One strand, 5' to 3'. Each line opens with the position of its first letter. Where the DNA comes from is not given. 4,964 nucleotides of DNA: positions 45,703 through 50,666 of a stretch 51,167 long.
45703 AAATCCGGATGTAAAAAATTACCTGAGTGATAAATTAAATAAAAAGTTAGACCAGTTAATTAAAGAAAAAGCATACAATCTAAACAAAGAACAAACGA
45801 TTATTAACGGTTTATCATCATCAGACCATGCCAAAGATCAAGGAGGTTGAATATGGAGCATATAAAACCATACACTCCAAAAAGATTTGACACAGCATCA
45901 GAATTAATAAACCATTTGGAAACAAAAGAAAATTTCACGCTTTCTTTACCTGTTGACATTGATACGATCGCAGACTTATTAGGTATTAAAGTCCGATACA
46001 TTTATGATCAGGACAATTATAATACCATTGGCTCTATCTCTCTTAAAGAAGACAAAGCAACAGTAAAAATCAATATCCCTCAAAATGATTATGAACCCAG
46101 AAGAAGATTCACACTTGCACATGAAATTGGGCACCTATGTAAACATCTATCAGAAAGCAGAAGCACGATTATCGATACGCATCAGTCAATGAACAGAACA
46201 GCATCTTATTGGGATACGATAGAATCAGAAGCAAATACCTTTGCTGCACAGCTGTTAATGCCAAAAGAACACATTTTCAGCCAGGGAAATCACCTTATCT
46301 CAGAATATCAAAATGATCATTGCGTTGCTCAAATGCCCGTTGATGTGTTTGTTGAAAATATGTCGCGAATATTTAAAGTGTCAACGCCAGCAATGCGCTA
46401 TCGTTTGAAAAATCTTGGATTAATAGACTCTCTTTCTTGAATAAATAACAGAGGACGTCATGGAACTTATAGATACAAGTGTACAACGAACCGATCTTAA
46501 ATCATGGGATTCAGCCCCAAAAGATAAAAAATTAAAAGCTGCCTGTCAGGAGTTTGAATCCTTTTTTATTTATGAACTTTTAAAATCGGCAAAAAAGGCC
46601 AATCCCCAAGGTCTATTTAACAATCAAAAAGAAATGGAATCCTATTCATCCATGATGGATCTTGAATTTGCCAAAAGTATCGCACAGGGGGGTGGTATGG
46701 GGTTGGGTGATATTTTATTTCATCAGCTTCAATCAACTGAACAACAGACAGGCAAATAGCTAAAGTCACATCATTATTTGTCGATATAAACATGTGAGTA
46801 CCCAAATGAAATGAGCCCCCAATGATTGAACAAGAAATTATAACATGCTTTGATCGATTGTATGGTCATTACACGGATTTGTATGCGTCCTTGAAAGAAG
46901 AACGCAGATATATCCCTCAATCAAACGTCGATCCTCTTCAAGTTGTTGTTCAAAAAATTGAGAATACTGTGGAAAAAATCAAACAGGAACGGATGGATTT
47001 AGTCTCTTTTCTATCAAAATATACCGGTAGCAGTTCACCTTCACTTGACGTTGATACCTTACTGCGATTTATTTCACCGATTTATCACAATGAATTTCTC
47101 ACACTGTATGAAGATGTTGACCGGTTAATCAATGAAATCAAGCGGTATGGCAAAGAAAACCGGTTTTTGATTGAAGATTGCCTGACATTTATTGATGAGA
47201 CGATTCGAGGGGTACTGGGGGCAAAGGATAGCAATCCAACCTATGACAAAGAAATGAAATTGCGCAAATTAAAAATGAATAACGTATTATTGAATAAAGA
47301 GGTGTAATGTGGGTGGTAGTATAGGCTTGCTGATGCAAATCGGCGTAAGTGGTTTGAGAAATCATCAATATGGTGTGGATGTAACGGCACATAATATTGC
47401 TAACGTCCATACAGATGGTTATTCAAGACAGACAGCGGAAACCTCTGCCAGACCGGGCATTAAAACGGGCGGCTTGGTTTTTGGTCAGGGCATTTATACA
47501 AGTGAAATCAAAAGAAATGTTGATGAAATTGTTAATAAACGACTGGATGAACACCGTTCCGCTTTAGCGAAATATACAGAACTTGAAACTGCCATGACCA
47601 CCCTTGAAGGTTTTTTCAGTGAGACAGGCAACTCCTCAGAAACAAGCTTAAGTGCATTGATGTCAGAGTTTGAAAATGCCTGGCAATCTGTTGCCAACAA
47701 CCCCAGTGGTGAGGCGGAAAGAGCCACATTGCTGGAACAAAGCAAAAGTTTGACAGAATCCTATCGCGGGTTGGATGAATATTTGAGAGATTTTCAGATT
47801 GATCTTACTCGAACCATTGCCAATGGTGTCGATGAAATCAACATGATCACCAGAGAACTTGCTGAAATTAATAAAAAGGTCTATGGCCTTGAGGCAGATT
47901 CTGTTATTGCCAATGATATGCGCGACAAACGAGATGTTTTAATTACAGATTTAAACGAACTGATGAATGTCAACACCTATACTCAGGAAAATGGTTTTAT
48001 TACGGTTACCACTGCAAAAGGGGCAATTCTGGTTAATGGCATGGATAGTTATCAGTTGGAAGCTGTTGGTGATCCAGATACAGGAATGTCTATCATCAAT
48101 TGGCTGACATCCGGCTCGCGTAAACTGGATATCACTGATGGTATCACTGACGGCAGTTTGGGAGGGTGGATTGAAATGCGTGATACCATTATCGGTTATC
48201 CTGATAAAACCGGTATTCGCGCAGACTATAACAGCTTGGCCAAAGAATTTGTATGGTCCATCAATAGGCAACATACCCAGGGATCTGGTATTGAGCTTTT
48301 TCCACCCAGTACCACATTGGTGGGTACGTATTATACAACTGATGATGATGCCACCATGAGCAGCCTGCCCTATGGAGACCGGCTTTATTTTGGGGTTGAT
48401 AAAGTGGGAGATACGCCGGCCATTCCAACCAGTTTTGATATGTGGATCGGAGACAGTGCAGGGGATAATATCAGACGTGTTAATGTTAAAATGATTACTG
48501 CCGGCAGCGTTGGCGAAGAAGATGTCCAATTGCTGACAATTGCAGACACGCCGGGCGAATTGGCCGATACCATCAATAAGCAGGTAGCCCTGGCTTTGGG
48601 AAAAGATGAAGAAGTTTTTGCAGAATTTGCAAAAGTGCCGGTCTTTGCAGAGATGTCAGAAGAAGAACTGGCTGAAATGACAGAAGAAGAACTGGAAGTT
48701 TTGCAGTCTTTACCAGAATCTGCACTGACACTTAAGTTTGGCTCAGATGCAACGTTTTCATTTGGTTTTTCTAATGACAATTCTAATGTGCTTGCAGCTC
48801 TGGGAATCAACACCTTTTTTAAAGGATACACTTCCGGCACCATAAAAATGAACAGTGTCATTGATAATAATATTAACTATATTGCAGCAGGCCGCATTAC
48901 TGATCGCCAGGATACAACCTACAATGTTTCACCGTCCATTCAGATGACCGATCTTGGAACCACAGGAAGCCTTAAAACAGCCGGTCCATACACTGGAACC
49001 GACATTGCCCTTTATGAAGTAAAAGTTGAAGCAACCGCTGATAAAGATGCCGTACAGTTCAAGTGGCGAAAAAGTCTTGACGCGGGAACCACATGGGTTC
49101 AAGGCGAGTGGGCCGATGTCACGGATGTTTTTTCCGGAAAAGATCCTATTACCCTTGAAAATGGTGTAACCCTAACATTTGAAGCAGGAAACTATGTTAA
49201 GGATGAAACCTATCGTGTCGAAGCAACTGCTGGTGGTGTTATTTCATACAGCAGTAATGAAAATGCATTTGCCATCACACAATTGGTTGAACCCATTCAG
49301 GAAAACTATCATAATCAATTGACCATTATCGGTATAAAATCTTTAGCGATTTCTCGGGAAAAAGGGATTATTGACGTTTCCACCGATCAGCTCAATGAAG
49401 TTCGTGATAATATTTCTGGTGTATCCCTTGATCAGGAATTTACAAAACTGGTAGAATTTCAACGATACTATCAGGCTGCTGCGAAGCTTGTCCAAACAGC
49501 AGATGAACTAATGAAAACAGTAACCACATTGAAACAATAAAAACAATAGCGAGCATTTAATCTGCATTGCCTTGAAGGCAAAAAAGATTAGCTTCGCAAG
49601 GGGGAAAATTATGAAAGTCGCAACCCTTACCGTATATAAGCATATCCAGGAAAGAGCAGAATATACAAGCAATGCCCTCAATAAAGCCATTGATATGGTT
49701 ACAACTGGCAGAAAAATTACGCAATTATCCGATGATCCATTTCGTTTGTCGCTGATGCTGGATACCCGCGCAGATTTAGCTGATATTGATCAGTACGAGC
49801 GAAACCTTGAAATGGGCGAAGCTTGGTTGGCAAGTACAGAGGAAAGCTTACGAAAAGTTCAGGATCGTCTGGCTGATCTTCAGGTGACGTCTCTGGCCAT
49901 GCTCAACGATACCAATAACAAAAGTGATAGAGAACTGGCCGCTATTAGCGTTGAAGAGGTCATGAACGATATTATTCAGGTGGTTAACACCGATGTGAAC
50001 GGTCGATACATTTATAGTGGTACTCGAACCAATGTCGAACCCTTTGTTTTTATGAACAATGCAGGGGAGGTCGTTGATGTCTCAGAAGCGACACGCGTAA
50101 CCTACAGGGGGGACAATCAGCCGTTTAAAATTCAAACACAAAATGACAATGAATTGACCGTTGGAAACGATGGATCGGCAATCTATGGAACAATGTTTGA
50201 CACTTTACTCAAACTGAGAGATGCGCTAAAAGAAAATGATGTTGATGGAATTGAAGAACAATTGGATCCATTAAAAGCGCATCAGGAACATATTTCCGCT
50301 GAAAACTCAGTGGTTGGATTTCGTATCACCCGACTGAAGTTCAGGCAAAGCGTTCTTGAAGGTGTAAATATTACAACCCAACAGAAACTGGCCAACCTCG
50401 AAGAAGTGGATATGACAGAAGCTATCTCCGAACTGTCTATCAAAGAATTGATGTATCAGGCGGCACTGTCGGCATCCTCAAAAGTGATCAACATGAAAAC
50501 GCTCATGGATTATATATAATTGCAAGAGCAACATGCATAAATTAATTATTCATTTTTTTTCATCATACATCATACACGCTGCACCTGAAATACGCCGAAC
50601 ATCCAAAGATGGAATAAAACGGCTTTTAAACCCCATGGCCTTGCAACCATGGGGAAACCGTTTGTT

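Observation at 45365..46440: AT-rich two-gene cassette (2-TM protein + ImmA/IrrE-type Zn peptidase) spliced into the flgI-flgJ junction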

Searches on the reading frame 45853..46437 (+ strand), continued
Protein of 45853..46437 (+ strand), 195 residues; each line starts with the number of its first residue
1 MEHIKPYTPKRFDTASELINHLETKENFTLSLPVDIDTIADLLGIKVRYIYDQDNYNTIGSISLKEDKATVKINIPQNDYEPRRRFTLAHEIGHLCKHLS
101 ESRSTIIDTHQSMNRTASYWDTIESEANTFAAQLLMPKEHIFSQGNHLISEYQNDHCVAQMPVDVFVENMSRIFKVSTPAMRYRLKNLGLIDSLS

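Call 28: search_protein_families(library=pfam, alignment_id=A2, max_evalue=0.00001)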
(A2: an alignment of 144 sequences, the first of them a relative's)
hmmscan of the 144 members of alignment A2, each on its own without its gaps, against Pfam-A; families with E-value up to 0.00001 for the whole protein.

A. member 1, L005:1591-2892:- (433 aa): 1 family
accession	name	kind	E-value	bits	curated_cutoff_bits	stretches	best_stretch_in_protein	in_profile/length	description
PF00709.27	Adenylsucc_synt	-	3.4e-183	609.6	27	1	4-423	1-416/416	Adenylosuccinate synthetase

B. families by the number of members that match (of 144 scanned): 172 families (the first 25 are shown)
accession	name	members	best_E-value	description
PF00589.27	Phage_integrase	6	1.3e-36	Phage integrase family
PF01381.28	HTH_3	5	2.2e-15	Helix-turn-helix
PF13356.12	Arm-DNA-bind_3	4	4.3e-28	Arm DNA-binding domain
PF00717.28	Peptidase_S24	4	4.2e-20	Peptidase S24-like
PF22022.2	Phage_int_M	3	4.6e-30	Phage integrase central domain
PF13560.12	HTH_31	3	1.2e-11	Helix-turn-helix domain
PF12844.13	HTH_19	3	7.2e-11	Helix-turn-helix domain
PF13443.12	HTH_26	3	9.7e-08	Cro/C1-type HTH DNA-binding domain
PF01432.26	Peptidase_M3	2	1.7e-149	Peptidase family M3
PF07751.16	Abi_2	2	1.6e-60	Abi-like protein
PF00916.26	Sulfate_transp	2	5e-59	Sulfate permease family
PF00484.24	Pro_CA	2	9.8e-51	Carbonic anhydrase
PF04313.20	HSDR_N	2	5e-35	Type I restriction enzyme R protein N terminus (HSDR_N)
PF19310.4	TOP_N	2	2.2e-25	Neurolysin/Thimet oligopeptidase, N-terminal domain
PF13466.11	STAS_2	2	2.4e-06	STAS domain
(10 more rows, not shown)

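Call 33: search_solved_structures(query=window:45853-46437:+, max_evalue=0.01, show_alignments=2)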
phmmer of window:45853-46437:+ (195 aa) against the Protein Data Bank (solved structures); distinct sequences matched with E-value up to 0.01: 1.
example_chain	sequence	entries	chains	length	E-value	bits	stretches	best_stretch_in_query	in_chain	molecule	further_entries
7t5t_A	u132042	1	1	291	0.0024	21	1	83-140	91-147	CapP toxin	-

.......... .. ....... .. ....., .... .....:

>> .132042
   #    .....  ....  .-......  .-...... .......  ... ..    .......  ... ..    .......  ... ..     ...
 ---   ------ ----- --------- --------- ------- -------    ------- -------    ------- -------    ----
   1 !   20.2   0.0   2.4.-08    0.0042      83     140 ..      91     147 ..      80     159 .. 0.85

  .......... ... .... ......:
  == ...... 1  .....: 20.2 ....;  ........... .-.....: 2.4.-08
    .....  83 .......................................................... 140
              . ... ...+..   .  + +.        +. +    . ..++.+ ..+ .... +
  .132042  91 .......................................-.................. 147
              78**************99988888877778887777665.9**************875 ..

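Call 59: predict_structure(alignment_id=A4)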
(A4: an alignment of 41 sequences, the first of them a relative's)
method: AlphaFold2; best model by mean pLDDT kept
length: 195 residues; sequences in the alignment: 41
mean_pLDDT: 91.8   pTM: 0.88
mean pLDDT of the five models: 91.8, 91.7, 91.5, 91.0, 90.9
residues with pLDDT >= 90: 151; 70-90: 34; 50-70: 9; < 50: 1
segments of 3 or more residues with pLDDT < 50: none
pLDDT, mean of each block of 10 residues (from residue 1): 76 97 97 98 96 89 90 95 96 94 84 69 92 98 98 97 97 97 95 70
secondary structure, 60 per line:
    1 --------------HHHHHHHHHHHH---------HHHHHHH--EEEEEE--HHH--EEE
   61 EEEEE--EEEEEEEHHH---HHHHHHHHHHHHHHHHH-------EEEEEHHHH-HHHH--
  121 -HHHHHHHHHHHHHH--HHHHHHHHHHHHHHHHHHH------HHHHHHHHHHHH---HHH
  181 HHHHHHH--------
elements in order: H15-26 H36-42 E45-50 E58-65 E68-74 H81-97 E105-109 H110-113 H115-118 H122-135 H138-156 H163-174 H178-187

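Call 63: fold_search(model_id=the predicted structure, library=pdb)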
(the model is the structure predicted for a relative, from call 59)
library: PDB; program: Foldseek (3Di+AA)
matches with E <= 10: 240; with E <= 0.001: 4
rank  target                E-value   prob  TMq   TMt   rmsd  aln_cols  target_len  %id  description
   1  7t5t                  5.5e-07  1.00  0.62  0.45   4.4       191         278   20  Structure of Thauera sp. K11 CapP (released 2022-09-14)
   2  3dti                  6.6e-05  1.00  0.50  0.42   5.4       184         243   21  Crystal structure of the IRRE protein, a central regulator of DNA damage repair in deinococcaceae (released 2009-02-10)
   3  8sln_A                1.6e-04  1.00  0.48  0.40   5.9       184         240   20  Crystal structure of Deinococcus geothermalis PprI complexed with ssDNA (released 2024-03-13)
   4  3dte                  2.1e-04  1.00  0.47  0.38   6.8       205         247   19  Crystal structure of the IRRE protein, a central regulator of DNA damage repair in deinococcaceae (released 2009-02-10)
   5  6cz6_A                1.1e-02  0.97  0.35  0.22   9.8       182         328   13  Mycobacterium tuberculosis transcriptional regulator (released 2019-04-17)
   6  6cz6_D                1.5e-02  0.97  0.43  0.27  10.8       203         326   13  Mycobacterium tuberculosis transcriptional regulator (released 2019-04-17)
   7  6ezt_A                3.3e-02  0.60  0.24  0.09  10.2       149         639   15  Crystal structure of GH20 Exo beta-N-Acetylglucosaminidase D437A inactive mutant from Vibrio harveyi (released 2018-12-12)
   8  6cyj_A                4.2e-02  0.98  0.48  0.30   6.7       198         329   13  Mycobacterium tuberculosis transcriptional regulator (released 2019-04-17)
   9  6ezr_A                5.7e-02  0.51  0.23  0.08  10.3       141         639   16  Crystal structure of GH20 Exo beta-N-Acetylglucosaminidase from Vibrio harveyi (released 2018-12-12)
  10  6mdw                  1.2e-01  0.75  0.24  0.26  10.3        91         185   15  Mechanism of protease dependent DPC repair (released 2019-04-10)
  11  9h2h_K                1.8e-01  0.10  0.20  0.18  19.8       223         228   10  AcMNPV apical cap - composite map of the C2 plug (released 2025-06-04)
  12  7z5g_A                2.7e-01  0.16  0.27  0.17  13.2       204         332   14  human apo MATCAP (released 2022-05-11)
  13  6k35_A                2.9e-01  0.28  0.21  0.08  10.3       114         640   16  Crystal structure of GH20 exo beta-N-acetylglucosaminidase from Vibrio harveyi in complex with NAG-thiazoline (released 2020-05-13)
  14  4a4a_A                2.9e-01  0.25  0.25  0.07  18.5       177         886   12  CpGH89 (E483Q, E601Q), from Clostridium perfringens, in complex with its substrate GlcNAc-alpha-1,4-galactose (released 2012-04-04)
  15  7cbo                  3.1e-01  0.23  0.22  0.10   9.3       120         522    8  Crystal structure of beta-N-acetylhexosaminidase Am0868 from Akkermansia muciniphila in complex with GlcNAc (released 2020-08-12)
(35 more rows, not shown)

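Call 84: find_encoding_contigs(protein=P0088, flank=3000, max_places=3)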
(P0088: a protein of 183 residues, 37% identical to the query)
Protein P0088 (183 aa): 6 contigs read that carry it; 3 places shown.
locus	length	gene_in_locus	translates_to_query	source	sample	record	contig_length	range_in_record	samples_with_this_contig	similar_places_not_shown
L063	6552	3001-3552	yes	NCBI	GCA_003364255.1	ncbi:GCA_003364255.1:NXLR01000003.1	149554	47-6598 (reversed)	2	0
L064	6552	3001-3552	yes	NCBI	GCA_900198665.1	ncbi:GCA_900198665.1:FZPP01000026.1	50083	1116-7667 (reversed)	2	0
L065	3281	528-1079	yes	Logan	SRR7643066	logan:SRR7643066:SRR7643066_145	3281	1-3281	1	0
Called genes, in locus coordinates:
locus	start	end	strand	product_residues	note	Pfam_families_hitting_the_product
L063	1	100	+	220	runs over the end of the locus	PF07685:GATase_3, PF13507:GATase_5, PF01965:DJ-1_PfpI (weak)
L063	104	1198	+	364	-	PF08239:SH3_3 (faint)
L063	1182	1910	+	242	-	PF01553:Acyltransferase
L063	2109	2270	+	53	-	-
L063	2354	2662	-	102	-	-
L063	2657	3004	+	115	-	-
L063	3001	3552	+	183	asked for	PF06114:Peptidase_M78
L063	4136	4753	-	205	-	PF02661:Fic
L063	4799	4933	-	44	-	-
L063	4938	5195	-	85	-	-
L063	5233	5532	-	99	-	-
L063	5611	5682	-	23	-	-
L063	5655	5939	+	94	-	-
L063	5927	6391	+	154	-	-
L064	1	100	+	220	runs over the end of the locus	PF07685:GATase_3, PF13507:GATase_5, PF01965:DJ-1_PfpI (weak)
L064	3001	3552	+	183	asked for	PF06114:Peptidase_M78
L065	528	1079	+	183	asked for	PF06114:Peptidase_M78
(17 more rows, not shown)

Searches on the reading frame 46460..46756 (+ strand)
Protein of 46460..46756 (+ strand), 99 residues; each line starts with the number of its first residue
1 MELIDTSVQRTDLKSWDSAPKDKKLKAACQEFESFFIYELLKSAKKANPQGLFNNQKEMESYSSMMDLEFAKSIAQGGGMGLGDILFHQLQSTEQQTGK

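Call 4: search_protein_families(library=pfam, proteins=[window:46460-46756:+], max_evalue=0.1)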
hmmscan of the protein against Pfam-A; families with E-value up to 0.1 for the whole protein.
window:46460-46756:+ (99 aa): 2 families
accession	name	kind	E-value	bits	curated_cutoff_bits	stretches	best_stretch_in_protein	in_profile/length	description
PF10135.14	Rod-binding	-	1.4e-09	38.8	25.1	1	42-89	1-51/51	Rod binding protein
PF09392.15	T3SS_needle_F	-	0.075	13.7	29.4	0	44-69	28-53/71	Type III secretion needle MxiH, YscF, SsaG, EprI, PscF, EscF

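Call 6: search_protein_families(library=ncbifam, proteins=[window:46460-46756:+], max_evalue=0.1)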
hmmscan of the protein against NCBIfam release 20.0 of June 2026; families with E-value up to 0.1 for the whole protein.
window:46460-46756:+ (99 aa): 7 families
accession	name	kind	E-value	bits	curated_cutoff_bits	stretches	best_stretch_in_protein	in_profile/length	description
TIGR02541.1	flagell_FlgJ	equivalog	5e-13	49.6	193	1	18-95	16-93/294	flagellar assembly peptidoglycan hydrolase FlgJ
NF009357.0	PRK12712.1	equivalog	4.2e-09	36.3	606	1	21-92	35-105/344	flagellar rod assembly protein/muramidase FlgJ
NF009354.0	PRK12709.1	equivalog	2.6e-08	33.7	456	1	17-94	28-104/323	flagellar rod assembly protein/muramidase FlgJ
NF009358.0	PRK12713.1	equivalog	1.3e-06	28.1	595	1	19-94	32-107/339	flagellar rod assembly protein/muramidase FlgJ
NF009431.0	PRK12790.1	equivalog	2.4e-06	27.4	110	1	18-90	33-106/115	flagellar assembly peptidoglycan hydrolase FlgJ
NF009350.0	PRK12708.1-2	equivalog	0.00019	21.7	189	1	13-93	17-101/132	peptidoglycan hydrolase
NF009355.0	PRK12710.1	equivalog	0.0022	17.2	358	1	24-92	28-99/291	flagellar rod assembly protein/muramidase FlgJ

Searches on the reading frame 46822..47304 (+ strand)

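Call 4: search_protein_families(library=pfam, proteins=[window:46822-47304:+], max_evalue=0.1)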
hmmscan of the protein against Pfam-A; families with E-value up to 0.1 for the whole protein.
window:46822-47304:+ (161 aa): 4 families
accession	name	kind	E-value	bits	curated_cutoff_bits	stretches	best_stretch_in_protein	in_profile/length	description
PF05130.17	FlgN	-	2.4e-13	51.2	30.5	1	1-146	1-144/147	FlgN protein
PF10224.14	DUF2205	-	0.0079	16.7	26.7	0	25-69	15-61/75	Short coiled-coil protein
PF24590.1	DUF7615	-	0.045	14.7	27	0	18-62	42-87/106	Domain of unknown function (DUF7615)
PF25101.1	Spectrin_7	-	0.06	14.1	27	0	13-80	6-71/99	Animal spectrin repeats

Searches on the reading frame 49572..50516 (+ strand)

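Call 80: search_protein_families(library=pfam, proteins=[window:49572-50516:+], max_evalue=0.00001)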
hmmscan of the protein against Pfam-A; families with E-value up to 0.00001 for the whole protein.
window:49572-50516:+ (315 aa): 2 families
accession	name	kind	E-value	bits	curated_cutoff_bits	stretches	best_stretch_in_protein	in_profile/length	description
PF00669.25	Flagellin_N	-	1.6e-13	51.3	26.6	1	17-153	2-139/139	Bacterial flagellin N-terminal helical region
PF00700.27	Flagellin_C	-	7.9e-06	26.5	23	1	239-314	9-85/86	Bacterial flagellin C-terminal helical region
